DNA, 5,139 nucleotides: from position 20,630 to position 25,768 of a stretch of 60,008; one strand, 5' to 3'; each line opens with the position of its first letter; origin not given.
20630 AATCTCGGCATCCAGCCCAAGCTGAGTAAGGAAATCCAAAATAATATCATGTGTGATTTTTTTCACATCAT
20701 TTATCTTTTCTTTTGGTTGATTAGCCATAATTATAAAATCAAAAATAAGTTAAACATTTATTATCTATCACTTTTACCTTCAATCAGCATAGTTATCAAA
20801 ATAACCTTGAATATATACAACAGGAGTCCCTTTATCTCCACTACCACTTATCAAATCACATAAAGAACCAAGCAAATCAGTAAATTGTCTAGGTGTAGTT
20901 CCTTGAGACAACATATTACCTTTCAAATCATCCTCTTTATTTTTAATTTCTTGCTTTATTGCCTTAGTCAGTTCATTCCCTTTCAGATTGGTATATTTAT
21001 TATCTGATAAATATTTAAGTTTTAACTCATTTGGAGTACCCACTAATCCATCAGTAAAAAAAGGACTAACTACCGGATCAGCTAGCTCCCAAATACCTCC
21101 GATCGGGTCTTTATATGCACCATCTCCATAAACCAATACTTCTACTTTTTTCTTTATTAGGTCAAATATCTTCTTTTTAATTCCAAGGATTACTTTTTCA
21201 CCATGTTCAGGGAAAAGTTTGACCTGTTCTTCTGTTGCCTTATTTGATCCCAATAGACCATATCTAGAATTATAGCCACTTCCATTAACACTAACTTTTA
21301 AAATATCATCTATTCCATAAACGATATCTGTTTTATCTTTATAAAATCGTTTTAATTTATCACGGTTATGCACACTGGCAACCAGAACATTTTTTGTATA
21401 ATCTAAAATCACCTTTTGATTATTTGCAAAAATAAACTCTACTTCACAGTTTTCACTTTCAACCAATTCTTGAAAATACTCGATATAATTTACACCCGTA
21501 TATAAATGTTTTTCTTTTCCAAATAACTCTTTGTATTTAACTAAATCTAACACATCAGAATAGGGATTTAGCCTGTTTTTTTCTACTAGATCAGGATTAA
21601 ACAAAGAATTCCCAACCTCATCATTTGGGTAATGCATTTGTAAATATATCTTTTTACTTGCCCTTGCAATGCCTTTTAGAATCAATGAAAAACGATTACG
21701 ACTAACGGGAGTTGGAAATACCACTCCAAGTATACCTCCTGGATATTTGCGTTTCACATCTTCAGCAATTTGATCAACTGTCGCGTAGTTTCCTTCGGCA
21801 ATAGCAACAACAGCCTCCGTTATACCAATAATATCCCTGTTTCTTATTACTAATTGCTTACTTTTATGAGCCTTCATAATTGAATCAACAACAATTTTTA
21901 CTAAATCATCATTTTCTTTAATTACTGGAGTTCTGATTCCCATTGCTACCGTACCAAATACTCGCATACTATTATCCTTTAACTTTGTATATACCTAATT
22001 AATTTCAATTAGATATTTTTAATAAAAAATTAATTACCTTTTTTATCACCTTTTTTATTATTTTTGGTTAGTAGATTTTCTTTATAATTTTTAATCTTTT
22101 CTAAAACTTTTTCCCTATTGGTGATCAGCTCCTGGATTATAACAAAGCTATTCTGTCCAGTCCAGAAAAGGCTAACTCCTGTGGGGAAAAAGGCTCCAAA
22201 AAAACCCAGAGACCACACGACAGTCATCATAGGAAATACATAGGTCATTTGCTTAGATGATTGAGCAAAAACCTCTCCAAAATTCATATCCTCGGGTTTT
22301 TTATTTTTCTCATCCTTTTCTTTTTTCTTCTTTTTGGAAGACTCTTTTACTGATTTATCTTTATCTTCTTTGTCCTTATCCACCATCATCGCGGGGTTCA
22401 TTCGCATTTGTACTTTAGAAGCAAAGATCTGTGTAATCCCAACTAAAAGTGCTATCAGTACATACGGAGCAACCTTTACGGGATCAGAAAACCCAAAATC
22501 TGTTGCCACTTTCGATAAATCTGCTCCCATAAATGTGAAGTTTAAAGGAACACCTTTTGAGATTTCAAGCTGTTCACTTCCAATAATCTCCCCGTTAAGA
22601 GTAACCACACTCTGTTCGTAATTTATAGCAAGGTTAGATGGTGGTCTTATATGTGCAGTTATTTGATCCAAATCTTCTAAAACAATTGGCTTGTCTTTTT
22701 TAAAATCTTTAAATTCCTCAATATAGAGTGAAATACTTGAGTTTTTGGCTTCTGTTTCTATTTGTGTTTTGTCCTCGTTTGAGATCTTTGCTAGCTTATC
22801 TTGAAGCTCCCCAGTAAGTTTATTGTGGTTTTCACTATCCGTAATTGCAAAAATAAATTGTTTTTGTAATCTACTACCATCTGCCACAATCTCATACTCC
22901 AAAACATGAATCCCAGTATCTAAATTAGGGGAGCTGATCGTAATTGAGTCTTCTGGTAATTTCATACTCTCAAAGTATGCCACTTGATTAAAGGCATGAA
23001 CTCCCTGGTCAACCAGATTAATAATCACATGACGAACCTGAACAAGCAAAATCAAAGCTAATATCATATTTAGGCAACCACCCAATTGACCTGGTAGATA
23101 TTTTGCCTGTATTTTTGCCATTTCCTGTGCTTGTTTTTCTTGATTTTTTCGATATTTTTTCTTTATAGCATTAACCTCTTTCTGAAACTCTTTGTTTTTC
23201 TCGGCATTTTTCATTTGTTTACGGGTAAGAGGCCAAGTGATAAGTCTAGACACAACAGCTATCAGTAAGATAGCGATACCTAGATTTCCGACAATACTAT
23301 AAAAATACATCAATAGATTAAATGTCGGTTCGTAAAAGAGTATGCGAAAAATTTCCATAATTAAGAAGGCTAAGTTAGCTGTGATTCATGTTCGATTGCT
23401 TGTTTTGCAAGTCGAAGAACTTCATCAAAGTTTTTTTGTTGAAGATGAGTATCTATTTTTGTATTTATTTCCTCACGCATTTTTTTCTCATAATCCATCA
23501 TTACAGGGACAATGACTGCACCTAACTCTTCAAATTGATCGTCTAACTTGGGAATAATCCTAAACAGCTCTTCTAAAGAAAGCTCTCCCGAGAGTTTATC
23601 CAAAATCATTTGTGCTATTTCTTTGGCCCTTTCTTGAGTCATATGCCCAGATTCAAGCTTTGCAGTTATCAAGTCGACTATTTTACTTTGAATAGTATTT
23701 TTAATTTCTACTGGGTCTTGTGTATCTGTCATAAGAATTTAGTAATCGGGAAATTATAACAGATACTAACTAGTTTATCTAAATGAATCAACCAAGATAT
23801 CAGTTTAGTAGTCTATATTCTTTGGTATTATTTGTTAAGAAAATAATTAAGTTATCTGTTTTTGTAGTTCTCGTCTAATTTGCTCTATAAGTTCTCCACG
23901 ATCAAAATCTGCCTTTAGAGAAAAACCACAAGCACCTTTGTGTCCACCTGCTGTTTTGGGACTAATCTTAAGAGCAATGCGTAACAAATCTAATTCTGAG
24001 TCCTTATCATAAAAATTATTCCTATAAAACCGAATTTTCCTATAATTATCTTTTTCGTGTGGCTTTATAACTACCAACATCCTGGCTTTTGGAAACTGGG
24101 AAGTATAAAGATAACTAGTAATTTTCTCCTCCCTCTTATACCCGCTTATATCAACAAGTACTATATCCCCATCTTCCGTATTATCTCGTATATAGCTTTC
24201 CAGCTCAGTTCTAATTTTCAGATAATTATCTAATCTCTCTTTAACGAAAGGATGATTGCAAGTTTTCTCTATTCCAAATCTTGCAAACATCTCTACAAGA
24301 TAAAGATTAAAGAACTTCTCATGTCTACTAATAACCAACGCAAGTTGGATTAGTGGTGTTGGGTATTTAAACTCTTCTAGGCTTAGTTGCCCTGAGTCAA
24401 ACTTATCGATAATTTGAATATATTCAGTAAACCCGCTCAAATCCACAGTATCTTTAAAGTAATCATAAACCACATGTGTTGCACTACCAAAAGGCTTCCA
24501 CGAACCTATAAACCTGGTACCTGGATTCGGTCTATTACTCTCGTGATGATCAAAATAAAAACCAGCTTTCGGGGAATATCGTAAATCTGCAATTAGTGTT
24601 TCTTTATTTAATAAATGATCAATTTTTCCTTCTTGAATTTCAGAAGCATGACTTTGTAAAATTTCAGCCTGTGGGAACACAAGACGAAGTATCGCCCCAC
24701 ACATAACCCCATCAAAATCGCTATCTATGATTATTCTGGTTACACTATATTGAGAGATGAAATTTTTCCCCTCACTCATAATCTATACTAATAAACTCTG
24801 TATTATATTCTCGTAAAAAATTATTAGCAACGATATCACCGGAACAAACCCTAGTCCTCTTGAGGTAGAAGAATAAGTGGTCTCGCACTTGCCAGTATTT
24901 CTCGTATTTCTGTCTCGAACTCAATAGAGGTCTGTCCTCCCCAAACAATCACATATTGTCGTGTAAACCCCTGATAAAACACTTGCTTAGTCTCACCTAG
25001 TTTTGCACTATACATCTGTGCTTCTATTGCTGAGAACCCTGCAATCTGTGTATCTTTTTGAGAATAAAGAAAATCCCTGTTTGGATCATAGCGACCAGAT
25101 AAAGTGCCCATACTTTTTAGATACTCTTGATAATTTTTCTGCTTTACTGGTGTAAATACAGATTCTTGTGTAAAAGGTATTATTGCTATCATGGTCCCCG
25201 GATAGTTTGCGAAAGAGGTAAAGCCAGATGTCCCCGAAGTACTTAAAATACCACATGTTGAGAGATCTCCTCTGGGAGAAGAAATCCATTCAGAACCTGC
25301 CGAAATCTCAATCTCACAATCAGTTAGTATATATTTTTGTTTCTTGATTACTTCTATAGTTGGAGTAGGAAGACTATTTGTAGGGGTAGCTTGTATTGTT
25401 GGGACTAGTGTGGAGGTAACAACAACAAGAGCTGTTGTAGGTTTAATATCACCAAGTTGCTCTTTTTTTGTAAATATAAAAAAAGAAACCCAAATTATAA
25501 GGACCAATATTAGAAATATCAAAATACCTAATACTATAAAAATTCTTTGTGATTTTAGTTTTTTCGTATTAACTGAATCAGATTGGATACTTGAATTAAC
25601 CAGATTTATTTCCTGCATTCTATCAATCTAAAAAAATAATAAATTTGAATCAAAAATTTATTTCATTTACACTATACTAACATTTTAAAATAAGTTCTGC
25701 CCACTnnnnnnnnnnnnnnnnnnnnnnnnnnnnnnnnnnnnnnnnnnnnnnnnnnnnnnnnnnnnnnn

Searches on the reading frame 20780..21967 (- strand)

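Call 5: search_protein_families(library=pfam, proteins=[window:20780-21967:-], max_evalue=0.001)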
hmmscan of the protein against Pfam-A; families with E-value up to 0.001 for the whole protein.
window:20780-21967:- (395 aa): 1 family
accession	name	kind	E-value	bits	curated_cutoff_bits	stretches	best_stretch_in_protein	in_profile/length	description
PF01996.21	F420_ligase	-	3.9e-49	167.5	25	1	10-388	1-218/218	F420-0:Gamma-glutamyl ligase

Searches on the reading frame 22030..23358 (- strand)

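Call 5: search_protein_families(library=pfam, proteins=[window:22030-23358:-], max_evalue=0.001)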
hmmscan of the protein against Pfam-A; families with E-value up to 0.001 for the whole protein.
window:22030-23358:- (442 aa): 3 families
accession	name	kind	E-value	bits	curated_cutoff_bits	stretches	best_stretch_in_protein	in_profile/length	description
PF02096.25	60KD_IMP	-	5.9e-24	85.3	35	2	27-119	2-90/163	60Kd inner membrane protein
PF01956.21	EMC3_TMCO1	-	9.7e-06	25.9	27.1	1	32-117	25-109/169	Integral membrane protein EMC3/TMCO1-like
PF09991.14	DUF2232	-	0.00021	21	27.8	0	300-386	92-172/290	Predicted membrane protein (DUF2232)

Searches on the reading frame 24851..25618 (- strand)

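Call 83: search_protein_families(library=pfam, proteins=[window:24851-25618:-], max_evalue=0.001)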
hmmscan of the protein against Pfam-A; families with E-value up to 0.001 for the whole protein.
window:24851-25618:- (255 aa): 1 family
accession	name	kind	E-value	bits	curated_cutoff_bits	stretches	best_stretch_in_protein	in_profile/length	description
PF17870.6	Insulin_TMD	-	0.00055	20.4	33.4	0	24-54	13-43/47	Insulin receptor trans-membrane segment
